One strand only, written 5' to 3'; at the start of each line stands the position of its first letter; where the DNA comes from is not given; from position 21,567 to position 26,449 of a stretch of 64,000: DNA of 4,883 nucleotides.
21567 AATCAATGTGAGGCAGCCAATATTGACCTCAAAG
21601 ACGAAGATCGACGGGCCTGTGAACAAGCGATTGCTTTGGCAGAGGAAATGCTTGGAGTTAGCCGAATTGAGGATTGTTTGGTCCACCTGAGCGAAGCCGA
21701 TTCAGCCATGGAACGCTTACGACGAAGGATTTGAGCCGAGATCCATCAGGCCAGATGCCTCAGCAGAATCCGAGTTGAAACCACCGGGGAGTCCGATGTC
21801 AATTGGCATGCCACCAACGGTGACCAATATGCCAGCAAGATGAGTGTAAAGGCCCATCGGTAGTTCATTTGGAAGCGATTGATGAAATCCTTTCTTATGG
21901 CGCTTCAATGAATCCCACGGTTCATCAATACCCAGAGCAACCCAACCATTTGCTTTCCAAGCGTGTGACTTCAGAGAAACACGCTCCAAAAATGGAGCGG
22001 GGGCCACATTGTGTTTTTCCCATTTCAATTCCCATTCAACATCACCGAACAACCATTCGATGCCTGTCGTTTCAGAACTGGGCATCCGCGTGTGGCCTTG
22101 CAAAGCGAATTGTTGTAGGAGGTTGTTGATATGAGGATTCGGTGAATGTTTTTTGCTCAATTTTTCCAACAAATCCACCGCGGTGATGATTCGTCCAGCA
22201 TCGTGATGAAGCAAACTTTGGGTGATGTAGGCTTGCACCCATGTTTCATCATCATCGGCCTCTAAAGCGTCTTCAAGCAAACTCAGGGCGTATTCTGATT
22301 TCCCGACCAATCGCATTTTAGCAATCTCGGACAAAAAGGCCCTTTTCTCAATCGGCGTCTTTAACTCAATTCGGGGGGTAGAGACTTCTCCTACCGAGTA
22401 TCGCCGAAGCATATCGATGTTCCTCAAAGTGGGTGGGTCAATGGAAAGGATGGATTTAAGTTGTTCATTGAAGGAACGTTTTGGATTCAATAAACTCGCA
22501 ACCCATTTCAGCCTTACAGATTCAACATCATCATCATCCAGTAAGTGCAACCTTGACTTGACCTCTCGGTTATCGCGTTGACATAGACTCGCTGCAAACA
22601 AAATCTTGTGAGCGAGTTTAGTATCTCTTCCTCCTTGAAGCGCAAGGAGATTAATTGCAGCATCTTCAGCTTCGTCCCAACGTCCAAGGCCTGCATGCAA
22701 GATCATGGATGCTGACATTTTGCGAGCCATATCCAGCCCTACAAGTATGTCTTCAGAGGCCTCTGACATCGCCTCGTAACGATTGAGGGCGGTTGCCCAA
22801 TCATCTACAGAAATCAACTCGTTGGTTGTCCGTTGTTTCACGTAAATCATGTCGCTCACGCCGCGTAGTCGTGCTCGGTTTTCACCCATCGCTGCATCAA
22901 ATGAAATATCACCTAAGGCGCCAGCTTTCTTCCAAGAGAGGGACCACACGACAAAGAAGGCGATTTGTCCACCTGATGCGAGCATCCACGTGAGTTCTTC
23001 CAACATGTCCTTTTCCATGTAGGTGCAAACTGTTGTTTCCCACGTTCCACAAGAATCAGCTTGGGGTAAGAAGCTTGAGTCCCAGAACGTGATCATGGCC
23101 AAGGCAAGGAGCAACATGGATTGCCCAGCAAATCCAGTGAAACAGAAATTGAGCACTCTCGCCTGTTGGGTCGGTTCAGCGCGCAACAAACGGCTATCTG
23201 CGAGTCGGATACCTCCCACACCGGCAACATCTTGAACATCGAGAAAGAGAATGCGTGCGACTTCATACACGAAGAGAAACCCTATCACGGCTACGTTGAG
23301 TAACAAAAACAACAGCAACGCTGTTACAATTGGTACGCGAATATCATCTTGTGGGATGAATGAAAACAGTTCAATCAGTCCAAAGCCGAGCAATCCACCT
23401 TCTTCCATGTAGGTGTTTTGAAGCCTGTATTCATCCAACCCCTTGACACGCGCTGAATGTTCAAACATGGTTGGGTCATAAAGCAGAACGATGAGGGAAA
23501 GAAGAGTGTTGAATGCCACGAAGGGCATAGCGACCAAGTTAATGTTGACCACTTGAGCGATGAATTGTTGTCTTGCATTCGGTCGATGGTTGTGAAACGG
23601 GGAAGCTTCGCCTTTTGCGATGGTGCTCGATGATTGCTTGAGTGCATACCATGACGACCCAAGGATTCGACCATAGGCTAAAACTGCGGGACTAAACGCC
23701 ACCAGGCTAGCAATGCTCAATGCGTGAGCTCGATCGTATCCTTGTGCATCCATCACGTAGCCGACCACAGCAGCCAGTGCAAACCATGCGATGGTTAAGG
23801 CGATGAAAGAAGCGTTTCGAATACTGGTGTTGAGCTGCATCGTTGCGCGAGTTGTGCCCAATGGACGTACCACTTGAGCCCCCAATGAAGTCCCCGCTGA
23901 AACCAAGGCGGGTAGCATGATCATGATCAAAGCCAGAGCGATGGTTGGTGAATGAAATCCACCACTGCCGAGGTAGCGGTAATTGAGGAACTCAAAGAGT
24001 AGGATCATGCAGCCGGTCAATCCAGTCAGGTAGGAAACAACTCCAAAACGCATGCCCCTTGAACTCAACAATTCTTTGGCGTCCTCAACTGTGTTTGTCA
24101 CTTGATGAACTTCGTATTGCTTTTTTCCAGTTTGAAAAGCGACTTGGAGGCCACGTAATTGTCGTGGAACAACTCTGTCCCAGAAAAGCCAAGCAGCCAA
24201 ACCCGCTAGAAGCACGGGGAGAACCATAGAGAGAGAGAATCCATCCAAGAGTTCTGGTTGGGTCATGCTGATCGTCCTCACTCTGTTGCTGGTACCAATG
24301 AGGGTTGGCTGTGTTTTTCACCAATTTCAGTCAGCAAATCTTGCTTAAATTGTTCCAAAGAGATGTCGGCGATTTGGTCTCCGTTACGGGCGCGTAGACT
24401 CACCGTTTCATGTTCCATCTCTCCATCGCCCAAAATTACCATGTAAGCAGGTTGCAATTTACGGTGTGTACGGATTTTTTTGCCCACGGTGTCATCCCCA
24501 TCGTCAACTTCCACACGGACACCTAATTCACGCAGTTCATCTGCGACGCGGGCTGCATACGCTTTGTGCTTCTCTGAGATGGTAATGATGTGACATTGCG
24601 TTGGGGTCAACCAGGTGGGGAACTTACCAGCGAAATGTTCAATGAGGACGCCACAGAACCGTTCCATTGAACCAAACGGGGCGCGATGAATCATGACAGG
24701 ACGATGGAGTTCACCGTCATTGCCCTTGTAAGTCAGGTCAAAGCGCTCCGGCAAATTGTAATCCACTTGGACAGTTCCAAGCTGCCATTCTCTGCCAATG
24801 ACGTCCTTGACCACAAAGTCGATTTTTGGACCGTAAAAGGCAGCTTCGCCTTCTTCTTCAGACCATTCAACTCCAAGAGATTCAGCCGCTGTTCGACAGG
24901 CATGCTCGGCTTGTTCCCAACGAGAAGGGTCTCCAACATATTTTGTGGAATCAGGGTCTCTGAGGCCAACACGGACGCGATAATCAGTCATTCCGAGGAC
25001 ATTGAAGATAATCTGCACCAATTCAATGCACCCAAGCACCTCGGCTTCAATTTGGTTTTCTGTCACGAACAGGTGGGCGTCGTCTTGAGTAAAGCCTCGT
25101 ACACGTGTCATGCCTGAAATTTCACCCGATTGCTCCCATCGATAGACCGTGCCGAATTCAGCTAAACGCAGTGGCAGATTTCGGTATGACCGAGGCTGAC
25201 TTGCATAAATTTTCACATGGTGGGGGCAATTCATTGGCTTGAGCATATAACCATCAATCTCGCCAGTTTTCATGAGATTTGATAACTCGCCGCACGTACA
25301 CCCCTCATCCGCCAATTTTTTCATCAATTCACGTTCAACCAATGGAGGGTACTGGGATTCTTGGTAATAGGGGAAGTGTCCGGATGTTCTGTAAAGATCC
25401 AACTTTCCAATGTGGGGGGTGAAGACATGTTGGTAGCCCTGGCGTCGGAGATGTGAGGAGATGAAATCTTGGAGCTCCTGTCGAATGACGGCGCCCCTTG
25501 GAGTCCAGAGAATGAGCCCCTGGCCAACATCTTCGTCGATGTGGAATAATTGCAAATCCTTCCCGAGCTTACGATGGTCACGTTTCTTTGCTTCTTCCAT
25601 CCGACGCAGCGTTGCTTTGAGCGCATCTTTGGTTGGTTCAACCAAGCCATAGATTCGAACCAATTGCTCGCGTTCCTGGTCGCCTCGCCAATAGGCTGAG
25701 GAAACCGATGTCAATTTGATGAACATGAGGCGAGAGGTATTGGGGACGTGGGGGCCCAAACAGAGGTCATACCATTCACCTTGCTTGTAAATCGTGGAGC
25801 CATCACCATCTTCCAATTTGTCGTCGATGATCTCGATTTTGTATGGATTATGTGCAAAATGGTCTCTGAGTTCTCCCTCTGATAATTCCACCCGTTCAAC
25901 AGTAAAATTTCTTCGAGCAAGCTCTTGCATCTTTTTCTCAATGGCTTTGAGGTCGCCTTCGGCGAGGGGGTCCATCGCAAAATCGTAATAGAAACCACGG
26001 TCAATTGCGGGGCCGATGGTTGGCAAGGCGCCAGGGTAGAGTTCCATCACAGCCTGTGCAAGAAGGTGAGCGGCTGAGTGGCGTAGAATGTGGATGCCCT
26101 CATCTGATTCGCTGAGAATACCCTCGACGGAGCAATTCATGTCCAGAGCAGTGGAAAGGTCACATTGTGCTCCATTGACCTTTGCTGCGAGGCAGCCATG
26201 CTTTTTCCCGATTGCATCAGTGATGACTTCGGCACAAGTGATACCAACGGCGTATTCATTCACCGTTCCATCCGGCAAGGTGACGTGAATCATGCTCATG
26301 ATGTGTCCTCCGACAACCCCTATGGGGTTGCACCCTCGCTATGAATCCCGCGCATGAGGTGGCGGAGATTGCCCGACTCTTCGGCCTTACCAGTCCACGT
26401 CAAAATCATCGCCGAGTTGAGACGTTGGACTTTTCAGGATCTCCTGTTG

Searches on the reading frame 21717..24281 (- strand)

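Call 87: search_protein_families(library=pfam, proteins=[window:21717-24281:-], max_evalue=0.001)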
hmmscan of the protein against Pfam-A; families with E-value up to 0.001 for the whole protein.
window:21717-24281:- (854 aa): 1 family
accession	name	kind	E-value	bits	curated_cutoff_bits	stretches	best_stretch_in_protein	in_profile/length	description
PF16499.11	Melibiase_2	-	0.00083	19.2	23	0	770-816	38-83/284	Alpha galactosidase A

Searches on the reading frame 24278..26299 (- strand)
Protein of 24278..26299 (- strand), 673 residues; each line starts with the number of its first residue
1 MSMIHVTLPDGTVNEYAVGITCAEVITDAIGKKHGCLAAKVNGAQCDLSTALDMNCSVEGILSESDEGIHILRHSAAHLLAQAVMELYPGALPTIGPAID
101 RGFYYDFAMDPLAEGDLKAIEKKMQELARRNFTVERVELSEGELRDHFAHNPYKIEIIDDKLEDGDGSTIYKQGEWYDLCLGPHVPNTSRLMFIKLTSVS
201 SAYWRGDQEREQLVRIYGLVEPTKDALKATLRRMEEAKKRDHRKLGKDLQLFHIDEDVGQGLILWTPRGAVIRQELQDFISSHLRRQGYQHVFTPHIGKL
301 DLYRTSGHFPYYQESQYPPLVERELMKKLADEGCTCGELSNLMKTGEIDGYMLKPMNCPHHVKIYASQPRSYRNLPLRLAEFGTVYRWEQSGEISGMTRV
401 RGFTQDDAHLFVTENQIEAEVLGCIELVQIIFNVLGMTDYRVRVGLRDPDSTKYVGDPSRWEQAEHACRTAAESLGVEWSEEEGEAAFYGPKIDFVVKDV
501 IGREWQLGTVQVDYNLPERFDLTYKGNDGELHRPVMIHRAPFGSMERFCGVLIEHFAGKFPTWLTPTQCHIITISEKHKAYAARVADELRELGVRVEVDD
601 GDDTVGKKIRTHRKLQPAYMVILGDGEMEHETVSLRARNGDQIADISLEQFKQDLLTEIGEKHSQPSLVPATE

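Call 87: search_protein_families(library=pfam, proteins=[window:24278-26299:-], max_evalue=0.001)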
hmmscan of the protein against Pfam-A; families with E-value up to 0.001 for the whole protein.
window:24278-26299:- (673 aa): 4 families
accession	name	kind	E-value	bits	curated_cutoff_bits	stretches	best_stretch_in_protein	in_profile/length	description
PF00587.30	tRNA-synt_2b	-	2.6e-45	155.1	29.3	1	349-556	9-179/179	tRNA synthetase class II core domain (G, H, P, S and T)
PF03129.25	HGTP_anticodon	-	2.3e-19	69.8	21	1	568-653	1-89/94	Anticodon binding domain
PF07973.19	tRNA_SAD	-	7.6e-13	48.6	24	1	169-217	2-44/44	Threonyl and Alanyl tRNA synthetase second additional domain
PF02824.27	TGS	-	1.1e-06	29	22.2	1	4-59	1-57/60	TGS domain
